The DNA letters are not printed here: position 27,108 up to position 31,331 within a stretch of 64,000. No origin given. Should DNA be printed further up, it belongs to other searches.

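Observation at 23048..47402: Seven co-oriented tandem paralogs of an unnamed T9SS-exported beta-helix-like family fill 24 kb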

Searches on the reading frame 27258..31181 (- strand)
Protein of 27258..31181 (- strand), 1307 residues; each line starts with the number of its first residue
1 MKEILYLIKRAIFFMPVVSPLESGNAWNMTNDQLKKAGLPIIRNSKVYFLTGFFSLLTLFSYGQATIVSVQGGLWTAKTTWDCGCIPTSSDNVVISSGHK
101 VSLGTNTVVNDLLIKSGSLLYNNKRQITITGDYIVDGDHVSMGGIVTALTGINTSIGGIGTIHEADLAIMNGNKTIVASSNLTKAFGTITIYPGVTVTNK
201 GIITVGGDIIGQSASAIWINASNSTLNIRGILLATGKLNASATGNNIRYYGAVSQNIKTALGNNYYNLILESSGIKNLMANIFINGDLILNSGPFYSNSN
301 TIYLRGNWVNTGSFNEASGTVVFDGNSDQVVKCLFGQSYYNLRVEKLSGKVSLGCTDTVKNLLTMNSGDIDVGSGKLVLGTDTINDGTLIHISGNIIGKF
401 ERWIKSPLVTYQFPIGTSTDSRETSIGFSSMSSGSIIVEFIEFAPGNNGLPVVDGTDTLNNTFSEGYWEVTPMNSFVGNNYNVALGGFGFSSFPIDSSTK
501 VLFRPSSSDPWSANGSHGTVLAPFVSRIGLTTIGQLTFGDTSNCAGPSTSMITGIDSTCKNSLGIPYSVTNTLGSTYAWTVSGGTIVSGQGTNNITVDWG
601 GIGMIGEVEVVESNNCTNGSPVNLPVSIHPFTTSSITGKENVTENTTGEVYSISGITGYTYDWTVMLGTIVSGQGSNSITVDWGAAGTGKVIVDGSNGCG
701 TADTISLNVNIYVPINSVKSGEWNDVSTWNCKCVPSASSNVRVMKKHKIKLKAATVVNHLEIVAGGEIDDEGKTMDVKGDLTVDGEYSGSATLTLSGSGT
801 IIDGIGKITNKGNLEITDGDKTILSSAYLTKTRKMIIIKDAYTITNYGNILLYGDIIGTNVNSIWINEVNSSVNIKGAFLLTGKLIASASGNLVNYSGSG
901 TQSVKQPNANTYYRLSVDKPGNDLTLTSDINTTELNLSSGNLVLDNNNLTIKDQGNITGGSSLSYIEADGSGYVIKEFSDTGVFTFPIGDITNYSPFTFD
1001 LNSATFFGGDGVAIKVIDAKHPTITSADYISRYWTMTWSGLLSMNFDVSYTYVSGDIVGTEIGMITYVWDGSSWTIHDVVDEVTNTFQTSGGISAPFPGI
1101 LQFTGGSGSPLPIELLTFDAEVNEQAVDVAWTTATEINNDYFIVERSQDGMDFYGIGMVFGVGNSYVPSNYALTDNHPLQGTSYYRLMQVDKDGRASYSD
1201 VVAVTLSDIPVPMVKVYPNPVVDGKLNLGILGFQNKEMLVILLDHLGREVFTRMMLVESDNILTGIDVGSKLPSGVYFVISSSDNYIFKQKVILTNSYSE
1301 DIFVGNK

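Call 4: search_protein_families(library=pfam, proteins=[window:27258-31181:-], max_evalue=0.1)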
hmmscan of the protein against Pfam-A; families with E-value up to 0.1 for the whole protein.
window:27258-31181:- (1307 aa): 4 families
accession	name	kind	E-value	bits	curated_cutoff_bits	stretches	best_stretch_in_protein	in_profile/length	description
PF19408.5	PKD_6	-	4.8e-27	94.6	25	2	631-709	3-82/82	PKD-like domain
PF18962.6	Por_Secre_tail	-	1.3e-06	29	27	1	1216-1293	1-74/75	Secretion system C-terminal sorting domain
PF10162.14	G8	-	2.4e-05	24.7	22.9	1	80-135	1-57/124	G8 domain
PF20918.2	SPOCS_spoVID-N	-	0.033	14.5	27.1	0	762-790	25-53/132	SPOCS_spoVID-N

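Call 5: search_protein_families(library=ncbifam, proteins=[window:27258-31181:-], max_evalue=0.1)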
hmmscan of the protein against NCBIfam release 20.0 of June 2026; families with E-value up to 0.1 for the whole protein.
window:27258-31181:- (1307 aa): 1 family
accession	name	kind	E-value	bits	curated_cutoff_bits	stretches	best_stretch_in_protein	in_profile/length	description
TIGR04183.1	Por_Secre_tail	domain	4.7e-06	26.5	23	1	1216-1293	1-70/72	T9SS type A sorting domain-containing protein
